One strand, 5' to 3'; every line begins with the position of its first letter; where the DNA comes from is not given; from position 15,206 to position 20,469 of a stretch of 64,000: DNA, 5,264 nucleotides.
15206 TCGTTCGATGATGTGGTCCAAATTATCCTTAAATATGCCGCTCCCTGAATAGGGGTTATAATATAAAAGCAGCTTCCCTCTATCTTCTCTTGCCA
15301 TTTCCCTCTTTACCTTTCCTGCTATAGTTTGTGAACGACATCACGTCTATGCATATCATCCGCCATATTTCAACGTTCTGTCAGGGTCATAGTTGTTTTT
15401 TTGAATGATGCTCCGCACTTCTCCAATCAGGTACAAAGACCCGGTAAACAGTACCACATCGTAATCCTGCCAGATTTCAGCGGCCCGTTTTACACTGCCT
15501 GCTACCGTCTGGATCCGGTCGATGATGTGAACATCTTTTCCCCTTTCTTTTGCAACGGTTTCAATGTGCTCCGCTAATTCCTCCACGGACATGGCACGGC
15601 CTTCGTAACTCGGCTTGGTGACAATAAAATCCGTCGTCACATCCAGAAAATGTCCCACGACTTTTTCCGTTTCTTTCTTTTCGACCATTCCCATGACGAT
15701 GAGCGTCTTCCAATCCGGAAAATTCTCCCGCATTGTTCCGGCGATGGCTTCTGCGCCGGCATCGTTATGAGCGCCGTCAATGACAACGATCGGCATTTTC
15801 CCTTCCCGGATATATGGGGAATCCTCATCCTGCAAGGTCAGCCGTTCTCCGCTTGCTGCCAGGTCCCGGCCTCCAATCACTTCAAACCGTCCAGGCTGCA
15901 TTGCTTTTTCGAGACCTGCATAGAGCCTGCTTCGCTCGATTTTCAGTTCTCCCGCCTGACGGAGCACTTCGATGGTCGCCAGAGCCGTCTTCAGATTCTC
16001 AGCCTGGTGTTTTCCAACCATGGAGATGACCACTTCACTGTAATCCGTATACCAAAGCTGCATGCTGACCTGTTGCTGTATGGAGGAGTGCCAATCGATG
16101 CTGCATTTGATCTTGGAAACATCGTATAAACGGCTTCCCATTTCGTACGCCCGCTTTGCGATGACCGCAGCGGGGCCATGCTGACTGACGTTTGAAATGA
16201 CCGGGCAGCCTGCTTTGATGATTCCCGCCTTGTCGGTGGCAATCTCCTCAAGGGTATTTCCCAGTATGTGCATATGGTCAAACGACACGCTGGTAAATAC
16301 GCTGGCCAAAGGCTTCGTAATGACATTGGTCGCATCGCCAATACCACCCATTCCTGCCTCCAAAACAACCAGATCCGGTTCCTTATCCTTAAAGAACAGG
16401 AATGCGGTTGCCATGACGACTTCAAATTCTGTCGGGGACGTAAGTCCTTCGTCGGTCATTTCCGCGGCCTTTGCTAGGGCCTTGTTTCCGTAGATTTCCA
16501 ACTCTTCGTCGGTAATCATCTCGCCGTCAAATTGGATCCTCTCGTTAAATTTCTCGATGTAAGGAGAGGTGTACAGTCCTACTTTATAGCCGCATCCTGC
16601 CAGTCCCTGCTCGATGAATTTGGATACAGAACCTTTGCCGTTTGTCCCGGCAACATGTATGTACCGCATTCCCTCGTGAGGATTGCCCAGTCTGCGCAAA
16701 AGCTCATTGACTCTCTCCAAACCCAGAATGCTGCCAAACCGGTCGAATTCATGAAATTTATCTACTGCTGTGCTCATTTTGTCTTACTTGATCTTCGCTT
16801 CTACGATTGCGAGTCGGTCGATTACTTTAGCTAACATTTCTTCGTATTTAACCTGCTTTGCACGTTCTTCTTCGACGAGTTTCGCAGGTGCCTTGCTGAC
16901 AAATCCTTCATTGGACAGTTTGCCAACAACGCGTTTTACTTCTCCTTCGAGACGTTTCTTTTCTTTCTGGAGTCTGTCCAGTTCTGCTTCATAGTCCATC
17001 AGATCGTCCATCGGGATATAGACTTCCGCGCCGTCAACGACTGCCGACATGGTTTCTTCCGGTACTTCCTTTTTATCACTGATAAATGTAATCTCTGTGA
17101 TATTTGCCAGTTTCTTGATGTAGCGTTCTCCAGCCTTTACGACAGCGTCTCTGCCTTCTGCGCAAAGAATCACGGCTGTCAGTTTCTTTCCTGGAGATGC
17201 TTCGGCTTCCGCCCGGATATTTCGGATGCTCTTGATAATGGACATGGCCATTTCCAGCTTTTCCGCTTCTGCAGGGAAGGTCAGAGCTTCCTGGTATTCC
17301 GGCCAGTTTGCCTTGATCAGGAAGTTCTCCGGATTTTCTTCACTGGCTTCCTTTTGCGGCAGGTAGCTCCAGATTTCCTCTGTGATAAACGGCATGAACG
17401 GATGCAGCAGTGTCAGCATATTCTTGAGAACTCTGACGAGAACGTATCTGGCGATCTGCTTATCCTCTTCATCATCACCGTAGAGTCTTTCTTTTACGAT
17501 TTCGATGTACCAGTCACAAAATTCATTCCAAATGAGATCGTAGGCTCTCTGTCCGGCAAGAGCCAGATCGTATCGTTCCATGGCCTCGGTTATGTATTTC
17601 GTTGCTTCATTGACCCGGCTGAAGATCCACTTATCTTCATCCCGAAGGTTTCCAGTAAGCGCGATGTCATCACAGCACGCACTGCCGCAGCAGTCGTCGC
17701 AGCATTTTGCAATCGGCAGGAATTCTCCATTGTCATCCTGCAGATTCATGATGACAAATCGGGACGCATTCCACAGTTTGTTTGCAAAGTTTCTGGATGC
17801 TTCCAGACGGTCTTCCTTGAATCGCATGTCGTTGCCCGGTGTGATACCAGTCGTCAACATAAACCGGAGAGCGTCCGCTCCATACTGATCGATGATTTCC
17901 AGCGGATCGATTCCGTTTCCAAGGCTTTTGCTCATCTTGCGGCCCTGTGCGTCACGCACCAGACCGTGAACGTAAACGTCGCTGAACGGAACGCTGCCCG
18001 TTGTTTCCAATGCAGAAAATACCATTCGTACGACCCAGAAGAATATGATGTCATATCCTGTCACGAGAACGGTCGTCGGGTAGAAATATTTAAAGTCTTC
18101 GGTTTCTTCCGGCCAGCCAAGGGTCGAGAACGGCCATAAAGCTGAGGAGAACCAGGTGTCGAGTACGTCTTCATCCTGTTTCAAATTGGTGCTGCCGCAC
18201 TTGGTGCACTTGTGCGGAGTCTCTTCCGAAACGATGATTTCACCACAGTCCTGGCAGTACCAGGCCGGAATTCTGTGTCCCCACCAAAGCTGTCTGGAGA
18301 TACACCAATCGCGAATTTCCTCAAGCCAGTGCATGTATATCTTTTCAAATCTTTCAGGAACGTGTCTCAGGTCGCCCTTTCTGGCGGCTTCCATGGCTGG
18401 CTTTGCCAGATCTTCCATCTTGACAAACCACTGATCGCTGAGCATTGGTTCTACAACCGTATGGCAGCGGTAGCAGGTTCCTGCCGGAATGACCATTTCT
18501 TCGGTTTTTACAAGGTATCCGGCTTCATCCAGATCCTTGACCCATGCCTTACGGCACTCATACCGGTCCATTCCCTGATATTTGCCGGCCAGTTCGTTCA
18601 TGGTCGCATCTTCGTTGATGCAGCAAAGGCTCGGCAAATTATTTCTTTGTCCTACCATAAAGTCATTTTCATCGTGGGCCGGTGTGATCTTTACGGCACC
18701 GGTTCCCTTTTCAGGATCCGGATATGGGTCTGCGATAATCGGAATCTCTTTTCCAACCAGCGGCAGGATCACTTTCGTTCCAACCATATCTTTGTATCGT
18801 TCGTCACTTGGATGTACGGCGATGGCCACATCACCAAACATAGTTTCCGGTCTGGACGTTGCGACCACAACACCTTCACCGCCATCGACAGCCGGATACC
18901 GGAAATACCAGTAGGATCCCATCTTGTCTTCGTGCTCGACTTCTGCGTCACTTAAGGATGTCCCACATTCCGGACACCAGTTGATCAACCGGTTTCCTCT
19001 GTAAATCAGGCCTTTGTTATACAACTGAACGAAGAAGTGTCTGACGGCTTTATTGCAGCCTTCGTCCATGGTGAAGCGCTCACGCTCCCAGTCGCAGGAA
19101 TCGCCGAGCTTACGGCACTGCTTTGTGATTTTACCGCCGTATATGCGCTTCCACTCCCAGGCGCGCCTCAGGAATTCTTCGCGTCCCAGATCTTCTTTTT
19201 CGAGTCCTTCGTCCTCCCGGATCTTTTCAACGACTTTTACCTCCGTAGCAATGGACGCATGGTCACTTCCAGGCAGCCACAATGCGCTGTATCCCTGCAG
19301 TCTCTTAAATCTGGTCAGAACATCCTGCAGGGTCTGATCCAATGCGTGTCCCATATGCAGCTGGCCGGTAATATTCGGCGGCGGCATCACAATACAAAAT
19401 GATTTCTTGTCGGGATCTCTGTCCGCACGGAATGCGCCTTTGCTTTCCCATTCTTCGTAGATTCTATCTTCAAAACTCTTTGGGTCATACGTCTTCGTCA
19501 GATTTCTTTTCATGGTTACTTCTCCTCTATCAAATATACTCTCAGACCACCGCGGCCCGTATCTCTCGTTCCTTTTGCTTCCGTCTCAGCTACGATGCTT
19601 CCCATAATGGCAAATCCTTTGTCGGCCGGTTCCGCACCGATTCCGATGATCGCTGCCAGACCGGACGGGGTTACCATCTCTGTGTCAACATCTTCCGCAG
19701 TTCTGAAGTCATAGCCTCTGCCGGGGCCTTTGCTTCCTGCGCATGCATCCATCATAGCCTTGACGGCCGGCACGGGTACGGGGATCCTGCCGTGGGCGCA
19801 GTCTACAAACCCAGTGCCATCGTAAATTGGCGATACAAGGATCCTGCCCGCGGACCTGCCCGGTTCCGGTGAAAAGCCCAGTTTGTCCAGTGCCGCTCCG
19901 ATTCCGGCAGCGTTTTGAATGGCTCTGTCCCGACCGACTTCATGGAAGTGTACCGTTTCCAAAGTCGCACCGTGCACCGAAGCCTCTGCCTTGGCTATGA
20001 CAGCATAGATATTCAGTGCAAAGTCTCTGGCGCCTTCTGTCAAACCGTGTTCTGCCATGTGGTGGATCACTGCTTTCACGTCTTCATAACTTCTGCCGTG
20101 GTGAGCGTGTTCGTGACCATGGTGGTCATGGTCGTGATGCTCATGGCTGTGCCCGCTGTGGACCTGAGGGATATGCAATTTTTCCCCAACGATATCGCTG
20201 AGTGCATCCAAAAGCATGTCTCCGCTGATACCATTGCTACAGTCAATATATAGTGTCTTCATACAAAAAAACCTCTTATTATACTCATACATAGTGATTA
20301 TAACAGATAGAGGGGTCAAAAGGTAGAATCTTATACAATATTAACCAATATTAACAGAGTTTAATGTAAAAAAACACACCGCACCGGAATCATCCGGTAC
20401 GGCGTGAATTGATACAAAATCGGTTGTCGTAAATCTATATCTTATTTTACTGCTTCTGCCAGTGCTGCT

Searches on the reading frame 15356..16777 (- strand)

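Call 97: search_protein_families(library=pfam, proteins=[window:15356-16777:-], max_evalue=0.00001)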
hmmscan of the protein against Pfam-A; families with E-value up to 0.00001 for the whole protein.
window:15356-16777:- (473 aa): 2 families
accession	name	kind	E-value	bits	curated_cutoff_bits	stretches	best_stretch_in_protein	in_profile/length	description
PF08245.18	Mur_ligase_M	-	3e-14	53.9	24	1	42-268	1-199/200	Mur ligase middle domain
PF02875.26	Mur_ligase_C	-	7.2e-13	49.9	28.4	1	328-447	10-126/127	Mur ligase, glutamate ligase domain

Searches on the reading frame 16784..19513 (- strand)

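Call 97: search_protein_families(library=pfam, proteins=[window:16784-19513:-], max_evalue=0.00001)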
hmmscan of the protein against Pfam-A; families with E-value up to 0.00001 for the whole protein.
window:16784-19513:- (909 aa): 7 families
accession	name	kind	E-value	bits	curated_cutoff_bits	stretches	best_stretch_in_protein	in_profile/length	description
PF00133.28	tRNA-synt_1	-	4.7e-147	490.5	22.7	1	18-565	2-413/414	tRNA synthetases class I (I, L, M and V)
PF08264.19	Anticodon_1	-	4.6e-44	150.3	25.1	1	627-781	1-147/148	Anticodon-binding domain of tRNA ligase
PF09334.17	tRNA-synt_1g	-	6.7e-29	101.3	20.1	2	327-575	151-376/391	tRNA synthetases class I (M)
PF10458.14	Val_tRNA-synt_C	-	1.7e-16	60.7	25.9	1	840-902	1-63/66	Valyl tRNA synthetase tRNA binding arm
PF13603.12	tRNA-synt_1_2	-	2.6e-07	30.8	25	1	244-305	85-146/185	Leucyl-tRNA synthetase, editing domain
PF21349.2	RUBY_RBDX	-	6.1e-06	26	26.5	0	418-440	1-23/30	Rubrerythrin, rubredoxin-like domain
PF01406.26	tRNA-synt_1e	-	6.6e-06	26.1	27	0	508-573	235-299/301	tRNA synthetases class I (C) catalytic domain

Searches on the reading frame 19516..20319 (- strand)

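Call 97: search_protein_families(library=pfam, proteins=[window:19516-20319:-], max_evalue=0.00001)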
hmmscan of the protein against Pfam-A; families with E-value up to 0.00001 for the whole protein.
window:19516-20319:- (267 aa): 1 family
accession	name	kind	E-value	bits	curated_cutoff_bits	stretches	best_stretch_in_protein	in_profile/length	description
PF01969.22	Ni_insertion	-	6.2e-39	134.6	22.1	1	23-224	1-196/375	Nickel insertion protein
